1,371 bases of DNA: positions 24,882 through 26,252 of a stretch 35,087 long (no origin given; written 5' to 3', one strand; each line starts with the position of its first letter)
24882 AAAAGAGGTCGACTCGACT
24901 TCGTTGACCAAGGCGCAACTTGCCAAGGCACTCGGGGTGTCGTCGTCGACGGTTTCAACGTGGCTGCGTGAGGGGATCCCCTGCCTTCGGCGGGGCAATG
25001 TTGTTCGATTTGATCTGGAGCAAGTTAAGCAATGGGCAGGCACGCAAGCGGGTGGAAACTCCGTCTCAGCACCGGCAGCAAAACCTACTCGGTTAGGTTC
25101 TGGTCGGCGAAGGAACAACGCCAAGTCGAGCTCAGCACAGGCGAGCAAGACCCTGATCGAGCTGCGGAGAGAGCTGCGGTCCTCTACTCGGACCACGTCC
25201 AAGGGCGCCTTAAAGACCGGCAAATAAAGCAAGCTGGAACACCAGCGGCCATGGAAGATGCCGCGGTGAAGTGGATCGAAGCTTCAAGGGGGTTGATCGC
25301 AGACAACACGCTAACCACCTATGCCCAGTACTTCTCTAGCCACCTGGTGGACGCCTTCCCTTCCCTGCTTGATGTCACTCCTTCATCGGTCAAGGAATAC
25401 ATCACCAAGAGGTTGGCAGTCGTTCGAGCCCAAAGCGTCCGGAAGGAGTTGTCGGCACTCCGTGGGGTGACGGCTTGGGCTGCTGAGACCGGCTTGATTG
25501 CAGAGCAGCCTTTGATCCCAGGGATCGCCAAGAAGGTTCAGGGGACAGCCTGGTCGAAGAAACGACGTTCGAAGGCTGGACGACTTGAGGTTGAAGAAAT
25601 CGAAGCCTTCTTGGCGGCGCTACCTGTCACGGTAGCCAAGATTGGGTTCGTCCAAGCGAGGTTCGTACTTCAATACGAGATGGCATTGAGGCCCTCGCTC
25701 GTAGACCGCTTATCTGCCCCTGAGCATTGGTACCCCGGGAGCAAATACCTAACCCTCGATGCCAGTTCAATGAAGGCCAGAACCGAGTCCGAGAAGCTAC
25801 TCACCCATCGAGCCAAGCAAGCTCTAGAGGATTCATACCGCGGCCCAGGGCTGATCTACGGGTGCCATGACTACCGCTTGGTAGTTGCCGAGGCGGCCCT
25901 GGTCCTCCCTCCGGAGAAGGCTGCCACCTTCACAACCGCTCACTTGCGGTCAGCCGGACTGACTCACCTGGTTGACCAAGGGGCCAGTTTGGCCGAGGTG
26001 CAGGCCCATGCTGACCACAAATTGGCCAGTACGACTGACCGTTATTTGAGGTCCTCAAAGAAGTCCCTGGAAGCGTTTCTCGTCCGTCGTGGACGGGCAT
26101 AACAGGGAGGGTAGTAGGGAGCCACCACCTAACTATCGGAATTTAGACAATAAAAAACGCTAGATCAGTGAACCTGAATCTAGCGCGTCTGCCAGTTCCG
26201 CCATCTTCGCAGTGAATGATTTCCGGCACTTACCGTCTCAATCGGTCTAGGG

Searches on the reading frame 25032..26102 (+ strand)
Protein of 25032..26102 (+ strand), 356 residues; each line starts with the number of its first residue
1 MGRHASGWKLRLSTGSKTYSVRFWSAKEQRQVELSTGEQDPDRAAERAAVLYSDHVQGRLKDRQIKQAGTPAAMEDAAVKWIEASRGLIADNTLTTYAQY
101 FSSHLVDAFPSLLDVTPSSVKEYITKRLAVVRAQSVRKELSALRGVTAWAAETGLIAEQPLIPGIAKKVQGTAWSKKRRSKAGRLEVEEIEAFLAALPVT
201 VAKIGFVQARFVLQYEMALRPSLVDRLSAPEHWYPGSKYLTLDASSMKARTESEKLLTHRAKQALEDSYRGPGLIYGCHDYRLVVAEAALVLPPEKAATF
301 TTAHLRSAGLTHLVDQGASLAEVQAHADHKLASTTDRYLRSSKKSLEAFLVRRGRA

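Call 7: search_protein_families(library=pfam, proteins=[window:25032-26102:+], max_evalue=1)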
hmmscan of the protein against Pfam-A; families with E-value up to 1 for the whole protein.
window:25032-26102:+ (356 aa): 3 families
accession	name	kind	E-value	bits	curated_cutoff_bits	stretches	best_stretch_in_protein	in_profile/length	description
PF02899.23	Phage_int_SAM_1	-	4.5e-05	24.1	22.3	1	90-152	15-81/83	Phage integrase, N-terminal SAM-like domain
PF00589.27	Phage_integrase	-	0.0001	22.6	27.1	1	299-343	126-170/172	Phage integrase family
PF14788.12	EF-hand_10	-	0.15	12.5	27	1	179-197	32-50/50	EF hand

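Call 11: find_encoding_contigs(protein=window:25032-26102:+, flank=10000)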
Protein window:25032-26102:+ (356 aa): no gene with exactly this product is on record in the collection.

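Call 19: search_protein_families(library=phrogs, proteins=[window:25032-26102:+], max_evalue=1)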
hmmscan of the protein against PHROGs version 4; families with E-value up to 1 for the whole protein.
window:25032-26102:+ (356 aa): 2 families
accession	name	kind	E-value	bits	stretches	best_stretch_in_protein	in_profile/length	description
phrog_1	-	integration and excision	8.3e-19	69.3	1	13-347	118-441/611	integrase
phrog_216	-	integration and excision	0.016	15.3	1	305-347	187-230/301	integrase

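Call 23: find_related_loci(query=window:25032-26102:+, collection=viral_contigs, flank=10000)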
Query window:25032-26102:+ (356 aa) in viral_contigs; peptide patterns used: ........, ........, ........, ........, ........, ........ (x = any residue, [..] = any of these).
14 stretches matched a pattern, but none encodes a relative of the query by tblastn (E <= 1e-3).

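Call 26: find_related_loci(query=A1, collection=genome_contigs, flank=10000)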
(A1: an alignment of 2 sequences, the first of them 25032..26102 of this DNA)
Query A1 (356 aa) in genome_contigs; peptide patterns used: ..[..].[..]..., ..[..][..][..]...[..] (x = any residue, [..] = any of these).
42 stretches matched a pattern; 1 encode a relative of the query (tblastn E <= 1e-3); 1 distinct loci.
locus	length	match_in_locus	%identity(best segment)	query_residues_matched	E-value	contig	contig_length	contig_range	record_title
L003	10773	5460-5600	47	272-317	2e-8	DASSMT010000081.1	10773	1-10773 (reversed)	MAG TPA_asm: Polyangiaceae bacterium isolate SMAG_U1205 k141_1079027, whole genome shotgun sequence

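Call 74: find_related_loci(query=A1, collection=viral_contigs, flank=8000)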
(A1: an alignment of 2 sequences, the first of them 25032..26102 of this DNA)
Query A1 (356 aa) in viral_contigs; peptide patterns used: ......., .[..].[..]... (x = any residue, [..] = any of these).
157 stretches matched a pattern; 1 encode a relative of the query (tblastn E <= 1e-3); 1 distinct loci.
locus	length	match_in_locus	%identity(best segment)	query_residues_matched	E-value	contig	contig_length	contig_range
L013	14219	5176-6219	49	7-355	9e-100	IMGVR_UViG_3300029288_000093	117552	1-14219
